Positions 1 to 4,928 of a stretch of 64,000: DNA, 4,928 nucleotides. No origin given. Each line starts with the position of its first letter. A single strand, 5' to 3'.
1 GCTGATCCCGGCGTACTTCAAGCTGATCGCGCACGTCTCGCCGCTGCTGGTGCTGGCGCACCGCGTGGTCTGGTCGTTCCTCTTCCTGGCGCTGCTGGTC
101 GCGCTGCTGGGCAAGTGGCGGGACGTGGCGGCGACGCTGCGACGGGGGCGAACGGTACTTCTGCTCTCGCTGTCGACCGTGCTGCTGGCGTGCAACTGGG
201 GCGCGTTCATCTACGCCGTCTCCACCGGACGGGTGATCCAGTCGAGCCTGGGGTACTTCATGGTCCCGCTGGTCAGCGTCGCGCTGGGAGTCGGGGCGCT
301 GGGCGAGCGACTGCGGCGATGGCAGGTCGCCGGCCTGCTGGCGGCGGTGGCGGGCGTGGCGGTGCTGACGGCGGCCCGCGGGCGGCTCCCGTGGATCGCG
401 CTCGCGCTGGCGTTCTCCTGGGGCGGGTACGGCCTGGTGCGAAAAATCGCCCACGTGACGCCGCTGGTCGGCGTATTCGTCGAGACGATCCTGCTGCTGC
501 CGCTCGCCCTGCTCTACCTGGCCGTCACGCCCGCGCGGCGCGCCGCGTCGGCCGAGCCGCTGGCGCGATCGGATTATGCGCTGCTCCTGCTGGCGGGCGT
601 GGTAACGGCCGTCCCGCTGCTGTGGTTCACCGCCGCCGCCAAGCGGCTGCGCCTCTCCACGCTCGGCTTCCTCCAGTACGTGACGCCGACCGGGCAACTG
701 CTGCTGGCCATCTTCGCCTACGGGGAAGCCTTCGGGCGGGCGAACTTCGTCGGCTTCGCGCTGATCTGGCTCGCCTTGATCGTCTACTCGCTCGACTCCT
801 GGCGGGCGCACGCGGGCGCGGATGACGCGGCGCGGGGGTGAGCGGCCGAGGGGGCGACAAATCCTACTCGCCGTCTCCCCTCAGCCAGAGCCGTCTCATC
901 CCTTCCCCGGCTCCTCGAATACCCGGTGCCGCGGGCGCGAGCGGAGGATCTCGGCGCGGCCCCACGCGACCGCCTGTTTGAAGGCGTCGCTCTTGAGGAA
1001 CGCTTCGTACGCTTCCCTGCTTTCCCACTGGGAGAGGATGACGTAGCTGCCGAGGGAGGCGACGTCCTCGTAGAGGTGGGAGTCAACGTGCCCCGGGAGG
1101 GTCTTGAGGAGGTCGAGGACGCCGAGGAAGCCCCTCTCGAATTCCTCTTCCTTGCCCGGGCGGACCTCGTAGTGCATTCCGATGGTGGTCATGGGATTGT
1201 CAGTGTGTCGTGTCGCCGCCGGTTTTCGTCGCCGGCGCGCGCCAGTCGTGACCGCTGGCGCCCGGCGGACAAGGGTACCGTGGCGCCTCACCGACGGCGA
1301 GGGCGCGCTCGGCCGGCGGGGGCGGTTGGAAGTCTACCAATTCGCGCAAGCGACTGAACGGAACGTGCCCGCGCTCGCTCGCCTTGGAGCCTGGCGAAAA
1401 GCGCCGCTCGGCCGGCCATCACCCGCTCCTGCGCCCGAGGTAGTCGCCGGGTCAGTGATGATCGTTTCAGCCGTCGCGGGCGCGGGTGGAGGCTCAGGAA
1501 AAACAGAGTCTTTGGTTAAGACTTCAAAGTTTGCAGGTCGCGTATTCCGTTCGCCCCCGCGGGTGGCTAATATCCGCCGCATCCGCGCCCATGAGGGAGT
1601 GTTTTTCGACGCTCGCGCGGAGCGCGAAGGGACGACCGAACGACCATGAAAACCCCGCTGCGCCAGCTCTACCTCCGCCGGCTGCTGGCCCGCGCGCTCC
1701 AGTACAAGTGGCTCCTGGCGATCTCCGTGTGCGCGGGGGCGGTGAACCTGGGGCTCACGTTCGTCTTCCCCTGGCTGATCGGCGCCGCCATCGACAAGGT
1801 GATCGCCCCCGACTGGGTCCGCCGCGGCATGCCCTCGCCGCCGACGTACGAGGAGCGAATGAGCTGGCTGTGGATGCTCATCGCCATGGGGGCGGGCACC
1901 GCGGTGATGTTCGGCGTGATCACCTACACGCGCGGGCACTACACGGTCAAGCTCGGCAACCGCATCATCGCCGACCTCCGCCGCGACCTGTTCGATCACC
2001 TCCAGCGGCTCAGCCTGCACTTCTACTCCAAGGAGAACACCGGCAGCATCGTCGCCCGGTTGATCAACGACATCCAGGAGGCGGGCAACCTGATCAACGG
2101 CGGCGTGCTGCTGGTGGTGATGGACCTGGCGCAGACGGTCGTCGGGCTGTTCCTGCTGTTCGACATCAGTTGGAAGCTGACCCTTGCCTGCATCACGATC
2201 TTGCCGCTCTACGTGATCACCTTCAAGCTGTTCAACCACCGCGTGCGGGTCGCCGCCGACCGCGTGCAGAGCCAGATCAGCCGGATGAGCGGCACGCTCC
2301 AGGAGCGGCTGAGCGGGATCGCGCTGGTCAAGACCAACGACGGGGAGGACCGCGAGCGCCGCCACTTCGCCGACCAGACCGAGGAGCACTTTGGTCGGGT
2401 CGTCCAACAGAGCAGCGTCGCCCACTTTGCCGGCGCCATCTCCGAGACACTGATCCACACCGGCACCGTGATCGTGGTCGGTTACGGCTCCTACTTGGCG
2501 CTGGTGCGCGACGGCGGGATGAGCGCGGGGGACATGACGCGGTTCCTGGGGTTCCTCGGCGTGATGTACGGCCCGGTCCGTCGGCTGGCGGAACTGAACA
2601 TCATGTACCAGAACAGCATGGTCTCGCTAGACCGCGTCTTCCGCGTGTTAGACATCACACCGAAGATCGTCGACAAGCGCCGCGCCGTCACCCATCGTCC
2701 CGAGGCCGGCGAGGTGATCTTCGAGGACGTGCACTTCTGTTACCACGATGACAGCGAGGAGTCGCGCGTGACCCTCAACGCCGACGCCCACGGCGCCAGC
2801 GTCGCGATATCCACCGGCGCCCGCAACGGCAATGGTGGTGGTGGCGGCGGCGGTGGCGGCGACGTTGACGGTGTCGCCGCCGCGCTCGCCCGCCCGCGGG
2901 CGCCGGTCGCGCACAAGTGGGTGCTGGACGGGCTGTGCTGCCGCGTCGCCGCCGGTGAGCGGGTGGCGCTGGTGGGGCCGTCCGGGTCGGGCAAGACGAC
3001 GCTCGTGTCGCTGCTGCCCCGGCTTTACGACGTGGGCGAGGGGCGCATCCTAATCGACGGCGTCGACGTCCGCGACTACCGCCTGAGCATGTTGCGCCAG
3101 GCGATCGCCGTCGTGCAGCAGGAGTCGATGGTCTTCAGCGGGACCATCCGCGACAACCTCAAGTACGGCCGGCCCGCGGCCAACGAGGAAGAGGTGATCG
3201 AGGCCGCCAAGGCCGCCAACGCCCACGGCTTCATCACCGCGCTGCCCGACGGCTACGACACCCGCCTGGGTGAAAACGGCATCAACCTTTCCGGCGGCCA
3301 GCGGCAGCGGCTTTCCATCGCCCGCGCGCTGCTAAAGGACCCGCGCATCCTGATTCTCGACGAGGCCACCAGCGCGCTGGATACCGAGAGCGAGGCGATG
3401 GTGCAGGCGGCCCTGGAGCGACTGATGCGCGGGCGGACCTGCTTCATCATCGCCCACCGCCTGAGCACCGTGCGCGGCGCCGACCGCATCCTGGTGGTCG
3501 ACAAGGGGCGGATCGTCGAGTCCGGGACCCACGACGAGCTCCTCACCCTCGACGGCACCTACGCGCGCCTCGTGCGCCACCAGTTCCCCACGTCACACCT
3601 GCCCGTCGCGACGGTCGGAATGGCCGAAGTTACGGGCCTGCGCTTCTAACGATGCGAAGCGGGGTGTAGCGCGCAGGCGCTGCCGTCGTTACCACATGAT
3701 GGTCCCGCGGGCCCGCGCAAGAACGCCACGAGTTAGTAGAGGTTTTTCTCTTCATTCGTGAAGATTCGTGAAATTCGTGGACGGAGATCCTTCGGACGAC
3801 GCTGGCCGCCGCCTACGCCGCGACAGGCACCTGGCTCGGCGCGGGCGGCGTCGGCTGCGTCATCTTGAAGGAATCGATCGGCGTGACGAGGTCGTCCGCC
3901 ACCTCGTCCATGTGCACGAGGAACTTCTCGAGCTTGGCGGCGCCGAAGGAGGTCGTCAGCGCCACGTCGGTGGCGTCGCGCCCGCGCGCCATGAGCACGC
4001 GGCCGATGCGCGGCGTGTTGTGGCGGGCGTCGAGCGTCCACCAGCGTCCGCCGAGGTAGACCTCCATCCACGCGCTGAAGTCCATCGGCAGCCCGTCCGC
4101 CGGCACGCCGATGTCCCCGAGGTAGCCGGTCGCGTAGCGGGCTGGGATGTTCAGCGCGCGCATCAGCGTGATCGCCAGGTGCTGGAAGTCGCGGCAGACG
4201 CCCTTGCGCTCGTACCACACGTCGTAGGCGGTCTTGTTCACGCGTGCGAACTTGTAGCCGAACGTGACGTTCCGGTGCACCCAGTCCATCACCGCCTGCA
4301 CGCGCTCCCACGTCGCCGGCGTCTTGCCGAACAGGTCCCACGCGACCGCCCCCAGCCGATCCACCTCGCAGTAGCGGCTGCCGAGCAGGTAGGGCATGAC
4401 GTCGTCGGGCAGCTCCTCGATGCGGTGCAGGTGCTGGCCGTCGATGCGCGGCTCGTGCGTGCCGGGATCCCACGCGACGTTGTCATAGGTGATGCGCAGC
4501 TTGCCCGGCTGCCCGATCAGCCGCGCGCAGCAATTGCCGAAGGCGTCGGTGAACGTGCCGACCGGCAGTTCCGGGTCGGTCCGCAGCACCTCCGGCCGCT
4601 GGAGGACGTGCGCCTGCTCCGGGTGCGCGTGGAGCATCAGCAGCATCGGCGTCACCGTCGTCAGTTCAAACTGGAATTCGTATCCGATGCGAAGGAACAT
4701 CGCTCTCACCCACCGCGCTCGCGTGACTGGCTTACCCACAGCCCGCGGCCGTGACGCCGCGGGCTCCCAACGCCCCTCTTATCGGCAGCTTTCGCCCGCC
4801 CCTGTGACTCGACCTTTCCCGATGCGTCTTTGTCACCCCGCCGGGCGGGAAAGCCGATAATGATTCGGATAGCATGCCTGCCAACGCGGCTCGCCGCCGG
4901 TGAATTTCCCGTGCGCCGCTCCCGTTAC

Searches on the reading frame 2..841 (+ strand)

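Call 91: search_protein_families(library=pfam, proteins=[window:2-841:+], max_evalue=0.00001)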
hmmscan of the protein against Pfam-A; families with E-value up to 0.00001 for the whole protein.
window:2-841:+ (279 aa): 1 family
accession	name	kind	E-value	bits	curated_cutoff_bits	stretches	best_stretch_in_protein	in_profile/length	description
PF00892.27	EamA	-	2.2e-18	67.3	28.2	2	7-123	23-134/135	EamA-like transporter family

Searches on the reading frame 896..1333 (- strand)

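Call 91: search_protein_families(library=pfam, proteins=[window:896-1333:-], max_evalue=0.00001)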
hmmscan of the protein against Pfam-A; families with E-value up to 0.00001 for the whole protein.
window:896-1333:- (145 aa): 1 family
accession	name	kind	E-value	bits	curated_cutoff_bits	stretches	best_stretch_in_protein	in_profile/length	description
PF03992.22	ABM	-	4.2e-17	62.5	23.1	1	49-124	2-78/78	Antibiotic biosynthesis monooxygenase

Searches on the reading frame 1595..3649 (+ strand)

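Call 91: search_protein_families(library=pfam, proteins=[window:1595-3649:+], max_evalue=0.00001)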
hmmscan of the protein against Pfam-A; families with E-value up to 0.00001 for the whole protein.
window:1595-3649:+ (684 aa): 3 families
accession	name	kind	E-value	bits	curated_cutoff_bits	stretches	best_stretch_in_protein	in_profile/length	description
PF00664.28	ABC_membrane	-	2.5e-41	142.6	28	1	42-328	2-274/274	ABC transporter transmembrane region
PF00005.33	ABC_tran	-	1.9e-32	113.2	25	1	446-593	3-137/137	ABC transporter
PF02463.25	SMC_N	-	4.5e-06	26.7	40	0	481-636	107-212/220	RecF/RecN/SMC N terminal domain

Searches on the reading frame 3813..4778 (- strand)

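Call 91: search_protein_families(library=pfam, proteins=[window:3813-4778:-], max_evalue=0.00001)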
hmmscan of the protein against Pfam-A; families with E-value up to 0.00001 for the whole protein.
window:3813-4778:- (321 aa): 1 family
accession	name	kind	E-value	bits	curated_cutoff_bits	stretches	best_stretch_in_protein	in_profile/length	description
PF01841.26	Transglut_core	-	6.5e-21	75.1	23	1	152-251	11-108/108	Transglutaminase-like superfamily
